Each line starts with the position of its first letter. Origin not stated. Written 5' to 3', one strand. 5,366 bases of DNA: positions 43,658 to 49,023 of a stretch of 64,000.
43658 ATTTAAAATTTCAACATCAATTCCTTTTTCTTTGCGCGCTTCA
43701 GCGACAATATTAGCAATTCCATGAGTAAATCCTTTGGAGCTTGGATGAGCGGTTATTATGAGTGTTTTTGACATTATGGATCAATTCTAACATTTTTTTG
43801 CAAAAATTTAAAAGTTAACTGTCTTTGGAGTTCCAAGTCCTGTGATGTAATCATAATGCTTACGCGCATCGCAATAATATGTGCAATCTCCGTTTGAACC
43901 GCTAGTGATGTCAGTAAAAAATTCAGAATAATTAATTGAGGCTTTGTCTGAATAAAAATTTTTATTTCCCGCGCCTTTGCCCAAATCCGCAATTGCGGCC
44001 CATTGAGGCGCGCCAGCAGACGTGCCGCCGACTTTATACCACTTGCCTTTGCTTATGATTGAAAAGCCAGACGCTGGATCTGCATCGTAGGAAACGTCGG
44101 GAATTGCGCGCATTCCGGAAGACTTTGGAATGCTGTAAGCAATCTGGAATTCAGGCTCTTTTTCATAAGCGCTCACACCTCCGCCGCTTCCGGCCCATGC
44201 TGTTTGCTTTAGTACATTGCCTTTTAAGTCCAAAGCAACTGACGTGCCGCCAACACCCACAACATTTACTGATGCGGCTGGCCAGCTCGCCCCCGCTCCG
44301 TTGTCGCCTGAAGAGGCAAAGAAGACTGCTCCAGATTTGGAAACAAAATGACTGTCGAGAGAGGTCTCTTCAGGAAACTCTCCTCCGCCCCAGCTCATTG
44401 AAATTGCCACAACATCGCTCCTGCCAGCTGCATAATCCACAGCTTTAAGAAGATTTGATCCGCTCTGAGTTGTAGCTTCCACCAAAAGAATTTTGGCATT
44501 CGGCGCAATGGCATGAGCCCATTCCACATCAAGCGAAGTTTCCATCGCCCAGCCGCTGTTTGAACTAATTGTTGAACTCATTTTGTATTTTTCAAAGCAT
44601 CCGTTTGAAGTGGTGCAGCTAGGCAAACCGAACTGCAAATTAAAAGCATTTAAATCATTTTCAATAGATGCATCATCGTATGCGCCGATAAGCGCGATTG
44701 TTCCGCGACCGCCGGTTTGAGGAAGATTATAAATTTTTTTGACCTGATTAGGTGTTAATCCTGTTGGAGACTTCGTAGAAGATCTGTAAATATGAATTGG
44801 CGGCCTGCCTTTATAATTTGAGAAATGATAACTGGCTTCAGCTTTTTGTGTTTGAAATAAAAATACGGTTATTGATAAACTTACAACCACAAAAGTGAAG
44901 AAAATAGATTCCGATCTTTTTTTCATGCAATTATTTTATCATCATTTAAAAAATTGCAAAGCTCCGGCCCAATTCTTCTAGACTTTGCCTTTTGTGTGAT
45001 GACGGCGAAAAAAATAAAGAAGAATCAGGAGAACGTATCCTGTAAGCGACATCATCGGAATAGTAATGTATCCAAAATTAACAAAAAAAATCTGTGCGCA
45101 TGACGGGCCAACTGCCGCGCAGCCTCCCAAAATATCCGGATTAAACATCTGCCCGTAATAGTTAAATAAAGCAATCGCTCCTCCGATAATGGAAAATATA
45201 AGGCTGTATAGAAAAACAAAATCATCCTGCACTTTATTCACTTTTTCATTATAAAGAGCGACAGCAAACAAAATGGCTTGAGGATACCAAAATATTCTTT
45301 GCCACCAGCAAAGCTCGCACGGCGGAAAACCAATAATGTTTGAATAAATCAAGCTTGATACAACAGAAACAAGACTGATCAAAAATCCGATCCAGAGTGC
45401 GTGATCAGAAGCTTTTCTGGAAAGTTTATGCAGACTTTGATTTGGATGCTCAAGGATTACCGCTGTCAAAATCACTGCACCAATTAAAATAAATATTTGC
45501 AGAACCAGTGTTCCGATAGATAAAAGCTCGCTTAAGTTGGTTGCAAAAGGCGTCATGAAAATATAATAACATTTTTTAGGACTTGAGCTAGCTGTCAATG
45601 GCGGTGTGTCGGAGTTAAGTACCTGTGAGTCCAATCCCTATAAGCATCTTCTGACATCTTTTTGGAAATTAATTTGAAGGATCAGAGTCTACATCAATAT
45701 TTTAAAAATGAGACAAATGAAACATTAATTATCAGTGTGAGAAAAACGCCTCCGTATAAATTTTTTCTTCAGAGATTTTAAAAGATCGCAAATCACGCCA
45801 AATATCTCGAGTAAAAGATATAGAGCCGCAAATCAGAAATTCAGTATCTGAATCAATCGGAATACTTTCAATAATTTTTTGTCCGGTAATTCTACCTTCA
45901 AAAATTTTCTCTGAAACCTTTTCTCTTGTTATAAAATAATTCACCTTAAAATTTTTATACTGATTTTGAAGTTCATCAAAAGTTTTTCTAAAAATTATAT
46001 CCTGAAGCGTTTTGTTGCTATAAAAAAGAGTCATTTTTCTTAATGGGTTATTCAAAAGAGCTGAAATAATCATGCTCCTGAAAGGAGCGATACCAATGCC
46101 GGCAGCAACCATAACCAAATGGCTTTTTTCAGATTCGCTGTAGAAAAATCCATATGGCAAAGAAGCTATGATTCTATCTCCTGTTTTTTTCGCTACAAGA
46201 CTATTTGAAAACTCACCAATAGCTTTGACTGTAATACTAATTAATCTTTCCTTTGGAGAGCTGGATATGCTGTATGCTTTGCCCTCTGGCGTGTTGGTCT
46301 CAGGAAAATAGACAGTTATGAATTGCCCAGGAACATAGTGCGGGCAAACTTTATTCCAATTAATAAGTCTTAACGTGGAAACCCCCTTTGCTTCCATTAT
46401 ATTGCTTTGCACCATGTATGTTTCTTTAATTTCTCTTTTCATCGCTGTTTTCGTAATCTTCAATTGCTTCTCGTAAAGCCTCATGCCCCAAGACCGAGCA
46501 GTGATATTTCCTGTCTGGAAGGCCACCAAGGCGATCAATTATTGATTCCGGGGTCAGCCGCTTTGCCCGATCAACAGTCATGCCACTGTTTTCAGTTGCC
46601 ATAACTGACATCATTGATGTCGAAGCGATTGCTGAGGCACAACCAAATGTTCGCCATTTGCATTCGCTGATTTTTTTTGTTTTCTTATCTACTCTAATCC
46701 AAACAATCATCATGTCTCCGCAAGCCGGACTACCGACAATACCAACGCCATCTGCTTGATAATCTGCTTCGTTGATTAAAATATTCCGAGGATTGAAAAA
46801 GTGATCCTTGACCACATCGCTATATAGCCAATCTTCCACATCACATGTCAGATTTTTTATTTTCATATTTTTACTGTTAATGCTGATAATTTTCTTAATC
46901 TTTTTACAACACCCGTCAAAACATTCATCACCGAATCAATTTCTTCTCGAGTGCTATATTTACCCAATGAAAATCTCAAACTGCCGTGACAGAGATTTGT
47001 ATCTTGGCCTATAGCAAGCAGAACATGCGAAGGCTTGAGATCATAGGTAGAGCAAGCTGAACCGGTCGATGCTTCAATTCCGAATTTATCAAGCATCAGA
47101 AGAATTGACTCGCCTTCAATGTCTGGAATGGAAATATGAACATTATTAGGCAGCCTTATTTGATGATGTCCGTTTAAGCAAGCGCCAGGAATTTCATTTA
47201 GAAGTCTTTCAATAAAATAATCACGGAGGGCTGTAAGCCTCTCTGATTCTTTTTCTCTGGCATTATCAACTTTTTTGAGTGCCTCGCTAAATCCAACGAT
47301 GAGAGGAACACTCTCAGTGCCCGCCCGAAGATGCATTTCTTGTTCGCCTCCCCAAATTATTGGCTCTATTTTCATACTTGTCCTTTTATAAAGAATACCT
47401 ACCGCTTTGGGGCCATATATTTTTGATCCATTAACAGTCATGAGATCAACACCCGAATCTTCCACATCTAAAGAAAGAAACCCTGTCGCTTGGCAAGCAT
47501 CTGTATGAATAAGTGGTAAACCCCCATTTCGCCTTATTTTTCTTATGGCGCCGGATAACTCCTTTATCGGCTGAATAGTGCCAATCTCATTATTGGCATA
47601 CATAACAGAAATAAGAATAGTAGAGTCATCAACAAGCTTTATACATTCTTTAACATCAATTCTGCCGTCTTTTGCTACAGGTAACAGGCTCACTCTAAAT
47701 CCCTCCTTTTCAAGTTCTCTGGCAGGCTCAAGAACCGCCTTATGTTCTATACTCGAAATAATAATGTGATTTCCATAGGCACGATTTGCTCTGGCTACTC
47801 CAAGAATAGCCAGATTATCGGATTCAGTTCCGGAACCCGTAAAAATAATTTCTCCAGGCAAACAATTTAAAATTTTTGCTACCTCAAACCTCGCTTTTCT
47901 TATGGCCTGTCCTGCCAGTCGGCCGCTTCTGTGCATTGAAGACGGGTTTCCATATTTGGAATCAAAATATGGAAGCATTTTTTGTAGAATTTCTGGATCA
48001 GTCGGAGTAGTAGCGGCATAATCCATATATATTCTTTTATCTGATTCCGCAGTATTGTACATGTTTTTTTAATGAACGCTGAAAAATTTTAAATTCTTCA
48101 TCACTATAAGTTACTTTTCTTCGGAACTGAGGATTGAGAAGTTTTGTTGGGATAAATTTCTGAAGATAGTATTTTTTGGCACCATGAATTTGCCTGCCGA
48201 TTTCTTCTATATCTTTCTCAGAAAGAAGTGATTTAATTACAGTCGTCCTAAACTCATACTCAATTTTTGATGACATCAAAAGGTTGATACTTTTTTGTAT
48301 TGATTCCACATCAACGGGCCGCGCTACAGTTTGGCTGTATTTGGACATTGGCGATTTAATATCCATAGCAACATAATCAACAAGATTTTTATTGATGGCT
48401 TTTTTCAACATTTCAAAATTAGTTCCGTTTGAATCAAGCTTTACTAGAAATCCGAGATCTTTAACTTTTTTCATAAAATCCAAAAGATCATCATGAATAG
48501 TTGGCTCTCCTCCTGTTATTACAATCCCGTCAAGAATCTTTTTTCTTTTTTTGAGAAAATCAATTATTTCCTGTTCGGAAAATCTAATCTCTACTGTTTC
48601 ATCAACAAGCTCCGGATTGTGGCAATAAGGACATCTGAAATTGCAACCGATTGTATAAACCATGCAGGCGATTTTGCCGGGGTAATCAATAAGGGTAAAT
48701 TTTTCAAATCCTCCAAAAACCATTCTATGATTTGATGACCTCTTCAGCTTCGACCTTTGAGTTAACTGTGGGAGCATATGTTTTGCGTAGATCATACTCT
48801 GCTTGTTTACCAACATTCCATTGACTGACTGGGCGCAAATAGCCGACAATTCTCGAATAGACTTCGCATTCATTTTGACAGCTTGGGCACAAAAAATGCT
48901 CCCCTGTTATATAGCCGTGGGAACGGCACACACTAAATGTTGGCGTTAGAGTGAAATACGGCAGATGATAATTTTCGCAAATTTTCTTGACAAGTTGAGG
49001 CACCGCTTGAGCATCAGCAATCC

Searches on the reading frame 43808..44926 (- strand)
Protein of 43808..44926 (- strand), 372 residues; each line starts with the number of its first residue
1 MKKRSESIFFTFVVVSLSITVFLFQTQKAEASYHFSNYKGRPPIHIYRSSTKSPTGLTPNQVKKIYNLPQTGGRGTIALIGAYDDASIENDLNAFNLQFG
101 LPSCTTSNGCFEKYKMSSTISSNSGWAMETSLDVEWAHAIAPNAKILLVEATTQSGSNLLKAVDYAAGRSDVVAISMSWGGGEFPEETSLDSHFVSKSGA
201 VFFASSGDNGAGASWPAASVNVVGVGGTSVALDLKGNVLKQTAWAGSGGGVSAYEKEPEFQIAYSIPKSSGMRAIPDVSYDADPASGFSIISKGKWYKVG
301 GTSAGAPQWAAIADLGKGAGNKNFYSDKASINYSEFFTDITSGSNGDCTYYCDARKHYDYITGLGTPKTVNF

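Call 20: find_encoding_contigs(protein=window:43808-44926:-, flank=10000, max_places=10)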
Protein window:43808-44926:- (372 aa): no gene with exactly this product is on record in the collection.

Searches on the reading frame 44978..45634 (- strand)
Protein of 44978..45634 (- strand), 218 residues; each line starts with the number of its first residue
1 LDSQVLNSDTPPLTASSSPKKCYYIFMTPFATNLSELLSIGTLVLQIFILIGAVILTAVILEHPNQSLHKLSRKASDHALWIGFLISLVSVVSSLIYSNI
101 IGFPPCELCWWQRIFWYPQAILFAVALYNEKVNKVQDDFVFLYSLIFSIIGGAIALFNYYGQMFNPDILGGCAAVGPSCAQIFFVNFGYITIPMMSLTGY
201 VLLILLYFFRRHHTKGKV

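Call 9: search_protein_families(library=pfam, proteins=[window:44978-45634:-])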
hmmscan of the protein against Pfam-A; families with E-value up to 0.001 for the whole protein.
window:44978-45634:- (218 aa): 1 family
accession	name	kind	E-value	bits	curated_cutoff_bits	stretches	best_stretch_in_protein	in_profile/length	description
PF02600.21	DsbB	-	1.1e-11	45.8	22.1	1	79-205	4-143/148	Disulfide bond formation protein DsbB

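Call 26: search_protein_families(library=ncbifam, proteins=[window:44978-45634:-], max_evalue=0.001)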
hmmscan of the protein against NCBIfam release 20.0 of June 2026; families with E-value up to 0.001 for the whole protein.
window:44978-45634:- (218 aa): 3 families
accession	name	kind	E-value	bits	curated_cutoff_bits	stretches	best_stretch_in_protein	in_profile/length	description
NF002849.0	PRK03113.1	subfamily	3.1e-23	82.4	124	1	73-208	4-133/139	disulfide oxidoreductase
NF001863.0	PRK00611.1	equivalog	1.4e-16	61.1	145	1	77-208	7-129/136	putative disulfide oxidoreductase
NF003354.0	PRK04388.1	equivalog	2.1e-06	27.7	168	1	81-173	13-105/172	disulfide bond formation protein B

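Call 40: find_encoding_contigs(protein=window:44978-45556:-, flank=10000, max_places=5)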
Protein window:44978-45556:- (192 aa): no gene with exactly this product is on record in the collection.

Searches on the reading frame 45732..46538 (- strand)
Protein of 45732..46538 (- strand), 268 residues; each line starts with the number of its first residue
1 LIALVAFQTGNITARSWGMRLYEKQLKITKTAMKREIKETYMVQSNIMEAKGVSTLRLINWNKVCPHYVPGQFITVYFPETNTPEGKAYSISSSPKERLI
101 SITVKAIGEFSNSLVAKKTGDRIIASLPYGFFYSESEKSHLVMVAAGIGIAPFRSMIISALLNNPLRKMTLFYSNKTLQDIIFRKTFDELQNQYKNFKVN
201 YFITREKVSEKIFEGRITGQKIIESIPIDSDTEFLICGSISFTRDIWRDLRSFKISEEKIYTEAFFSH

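Call 9: search_protein_families(library=pfam, proteins=[window:45732-46538:-])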
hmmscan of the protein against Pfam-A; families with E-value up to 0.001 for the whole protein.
window:45732-46538:- (268 aa): 2 families
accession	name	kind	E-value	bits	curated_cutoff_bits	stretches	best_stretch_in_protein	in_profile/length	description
PF00175.26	NAD_binding_1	-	2.2e-17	64.1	22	1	143-245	1-106/109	Oxidoreductase NAD-binding domain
PF08030.17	NAD_binding_6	-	3.3e-07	30.9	22.2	1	139-218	2-89/156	Ferric reductase NAD binding domain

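Call 15: find_related_loci(query=window:45732-46415:-, collection=genome_contigs, flank=10000)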
Query window:45732-46415:- (227 aa) in genome_contigs; peptide patterns used: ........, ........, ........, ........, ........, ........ (x = any residue, [..] = any of these).
159 stretches matched a pattern; 2 encode a relative of the query (tblastn E <= 1e-3); 2 distinct loci.
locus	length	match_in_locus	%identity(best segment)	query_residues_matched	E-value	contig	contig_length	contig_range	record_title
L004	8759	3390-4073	58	7-227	2e-83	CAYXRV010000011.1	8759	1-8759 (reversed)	MAG TPA_asm: uncultured Candidatus Saccharibacteria bacterium isolate SRP269290_co5_273 genome assembly, contig: NODE_34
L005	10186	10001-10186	59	2-64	5e-17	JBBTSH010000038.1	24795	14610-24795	MAG: Patescibacteria group bacterium isolate H43-bin068_1 H43_bin068_1_000000000038, whole genome shotgun sequence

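Call 26: search_protein_families(library=ncbifam, proteins=[window:45732-46415:-], max_evalue=0.001)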
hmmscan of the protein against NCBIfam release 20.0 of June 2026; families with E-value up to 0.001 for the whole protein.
window:45732-46415:- (227 aa): 25 families
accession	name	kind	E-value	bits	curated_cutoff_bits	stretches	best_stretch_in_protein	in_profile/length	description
TIGR02160.1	PA_CoA_Oxy5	hypoth_equivalog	9.9e-29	100.2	420.8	1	27-225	33-242/352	1,2-phenylacetyl-CoA epoxidase subunit PaaE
NF007964.0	PRK10684.1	equivalog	5.8e-27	94.5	383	1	4-226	16-239/333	NADH oxidoreductase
NF009805.0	PRK13289.1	equivalog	3.4e-26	92.1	432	1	23-224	181-392/399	NO-inducible flavohemoprotein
NF040810.1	BenC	equivalog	4.8e-24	85.1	430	1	21-225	128-331/333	benzoate 1,2-dioxygenase electron transfer component BenC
NF006220.0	PRK08345.1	subfamily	1.1e-17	64.2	395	1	26-221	42-248/294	cytochrome-c3 hydrogenase subunit gamma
TIGR01941.1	nqrF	equivalog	1.9e-17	63.3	295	1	65-224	238-403/405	NADH:ubiquinone reductase (Na(+)-transporting) subunit F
NF000796.0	PRK00054.1-1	equivalog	4.5e-17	62.1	224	1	3-151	9-142/254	dihydroorotate dehydrogenase electron transfer subunit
NF058606.1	GlBtMonoRdsGbcB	equivalog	1.7e-16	60.1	500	1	5-223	21-246/362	glycine betaine monooxygenase reductase subunit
NF040830.1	sulfhyd_ShyC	equivalog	3.6e-16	59.2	600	1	26-221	38-242/288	NAD(P)-dependent hydrogenase/sulfhydrogenase 2 subunit gamma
NF045803.1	MethMoxFADbindMmoC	equivalog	5e-15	55.1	500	1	25-226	138-342/343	aromatic/alkene monooxygenase hydroxylase FAD-binding subunit MmoC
NF008822.0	PRK11872.1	equivalog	1.3e-12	47.4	402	1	26-225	136-336/341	anthranilate 1,2-dioxygenase electron transfer component AntC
NF005963.0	PRK08051.1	equivalog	2e-12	46.9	230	1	26-224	30-230/233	NAD(P)H-flavin reductase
NF040835.1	sulfhyd_HydG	equivalog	3.5e-12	46.2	650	1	27-221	50-245/292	NADPH-dependent hydrogenase/sulfhydrogenase 1 subunit gamma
TIGR02911.1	sulfite_red_B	equivalog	2.4e-11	43.2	288.6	1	28-187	32-185/261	anaerobic sulfite reductase subunit AsrB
NF008178.0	PRK10926.1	equivalog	3.9e-09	36.1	390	1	27-207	31-223/248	ferredoxin--NADP(+) reductase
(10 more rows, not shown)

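Call 32: find_related_loci(query=window:45732-46415:-, collection=metagenome_contigs, flank=10000)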
Query window:45732-46415:- (227 aa) in metagenome_contigs; peptide patterns used: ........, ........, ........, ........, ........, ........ (x = any residue, [..] = any of these).
315 stretches matched a pattern; 11 encode a relative of the query (tblastn E <= 1e-3); 11 distinct loci.
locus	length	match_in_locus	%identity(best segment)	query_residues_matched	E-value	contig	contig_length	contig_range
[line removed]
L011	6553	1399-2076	51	2-227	1e-69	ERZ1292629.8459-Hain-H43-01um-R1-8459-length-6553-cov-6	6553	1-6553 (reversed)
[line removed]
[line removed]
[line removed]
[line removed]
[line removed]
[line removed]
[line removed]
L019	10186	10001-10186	59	2-64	3e-16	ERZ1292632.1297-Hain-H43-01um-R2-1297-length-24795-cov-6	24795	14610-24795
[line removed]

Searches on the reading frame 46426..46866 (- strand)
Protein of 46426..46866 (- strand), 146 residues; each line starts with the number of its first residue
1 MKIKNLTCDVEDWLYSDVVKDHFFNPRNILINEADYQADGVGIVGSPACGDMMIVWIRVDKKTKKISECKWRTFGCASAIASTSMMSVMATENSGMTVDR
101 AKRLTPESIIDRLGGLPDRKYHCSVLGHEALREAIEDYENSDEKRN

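Call 9: search_protein_families(library=pfam, proteins=[window:46426-46866:-])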
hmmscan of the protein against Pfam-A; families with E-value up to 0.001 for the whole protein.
window:46426-46866:- (146 aa): 1 family
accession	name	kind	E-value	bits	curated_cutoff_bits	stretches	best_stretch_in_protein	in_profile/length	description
PF01592.21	NifU_N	-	3e-37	128.1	22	1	15-142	2-124/127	NifU-like N terminal domain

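Call 11: find_encoding_contigs(protein=window:46426-46866:-, flank=10000, max_places=10)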
Protein window:46426-46866:- (146 aa): no gene with exactly this product is on record in the collection.

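Call 26: search_protein_families(library=ncbifam, proteins=[window:46426-46866:-], max_evalue=0.001)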
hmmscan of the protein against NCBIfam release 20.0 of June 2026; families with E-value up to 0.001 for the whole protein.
window:46426-46866:- (146 aa): 4 families
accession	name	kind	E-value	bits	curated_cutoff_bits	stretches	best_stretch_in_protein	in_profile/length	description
TIGR03419.1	NifU_clost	equivalog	1.8e-36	125.2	187.9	1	15-141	1-119/121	Fe-S cluster assembly scaffold protein NifU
TIGR02000.1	NifU_proper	equivalog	1.9e-36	126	273.3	1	13-139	2-122/290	Fe-S cluster assembly protein NifU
TIGR01999.1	iscU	equivalog_domain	2.2e-31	108.5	192.4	1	15-140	1-121/124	Fe-S cluster assembly scaffold IscU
TIGR01994.1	SUF_scaf_2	equivalog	4.2e-10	39.8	92.5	1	13-105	3-87/137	Fe-S cluster assembly sulfur transfer protein SufU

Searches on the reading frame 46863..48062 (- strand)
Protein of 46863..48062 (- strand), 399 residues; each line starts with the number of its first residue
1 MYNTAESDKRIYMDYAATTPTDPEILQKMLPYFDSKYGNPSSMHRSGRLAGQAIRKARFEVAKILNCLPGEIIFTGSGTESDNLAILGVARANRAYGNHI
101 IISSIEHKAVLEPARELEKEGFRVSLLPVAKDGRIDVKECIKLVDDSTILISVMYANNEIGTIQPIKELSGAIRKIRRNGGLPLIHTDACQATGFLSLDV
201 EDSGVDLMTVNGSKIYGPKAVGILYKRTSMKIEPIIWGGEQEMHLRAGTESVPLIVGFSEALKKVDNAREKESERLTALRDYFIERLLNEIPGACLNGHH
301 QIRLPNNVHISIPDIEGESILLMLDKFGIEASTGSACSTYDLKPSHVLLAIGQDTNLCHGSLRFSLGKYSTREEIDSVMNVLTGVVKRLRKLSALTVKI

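Call 9: search_protein_families(library=pfam, proteins=[window:46863-48062:-])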
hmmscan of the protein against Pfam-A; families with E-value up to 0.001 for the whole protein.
window:46863-48062:- (399 aa): 1 family
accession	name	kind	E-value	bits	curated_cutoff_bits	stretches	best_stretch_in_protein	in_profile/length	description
PF00266.25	Aminotran_5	-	2.8e-71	240.9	21.5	1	11-377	1-370/371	Aminotransferase class-V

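Call 19: find_encoding_contigs(protein=window:46863-48062:-, flank=10000, max_places=10)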
Protein window:46863-48062:- (399 aa): 1 contig read that carries it; 1 place shown.
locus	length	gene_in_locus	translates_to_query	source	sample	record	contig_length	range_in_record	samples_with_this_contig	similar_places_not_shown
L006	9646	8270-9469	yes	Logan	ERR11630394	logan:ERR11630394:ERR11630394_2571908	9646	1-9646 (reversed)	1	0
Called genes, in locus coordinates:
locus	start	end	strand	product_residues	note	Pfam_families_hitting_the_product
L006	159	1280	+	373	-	PF01180:DHO_dh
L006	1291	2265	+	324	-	PF00389:2-Hacid_dh, PF02826:2-Hacid_dh_C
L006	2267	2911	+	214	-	PF00300:His_Phos_1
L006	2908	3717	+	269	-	PF00224:PK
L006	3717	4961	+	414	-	PF03952:Enolase_N, PF00113:Enolase_C, PF13378:MR_MLE_C (weak)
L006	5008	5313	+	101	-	PF01022:HTH_5, PF12840:HTH_20 (weak)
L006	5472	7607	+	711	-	PF03477:ATP-cone, PF13597:NRDD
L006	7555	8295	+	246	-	PF13353:Fer4_12, PF04055:Radical_SAM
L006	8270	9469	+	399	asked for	PF00266:Aminotran_5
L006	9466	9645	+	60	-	?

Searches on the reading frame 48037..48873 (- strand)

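Call 9: search_protein_families(library=pfam, proteins=[window:48037-48873:-])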
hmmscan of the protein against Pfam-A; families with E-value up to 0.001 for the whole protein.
window:48037-48873:- (278 aa): 2 families
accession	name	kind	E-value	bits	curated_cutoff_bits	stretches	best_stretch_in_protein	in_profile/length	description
PF04055.27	Radical_SAM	-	6.5e-19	69.1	29.5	1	72-214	2-152/166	Radical SAM superfamily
PF13353.11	Fer4_12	-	5.2e-13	49.9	22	1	68-180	6-121/137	4Fe-4S single cluster domain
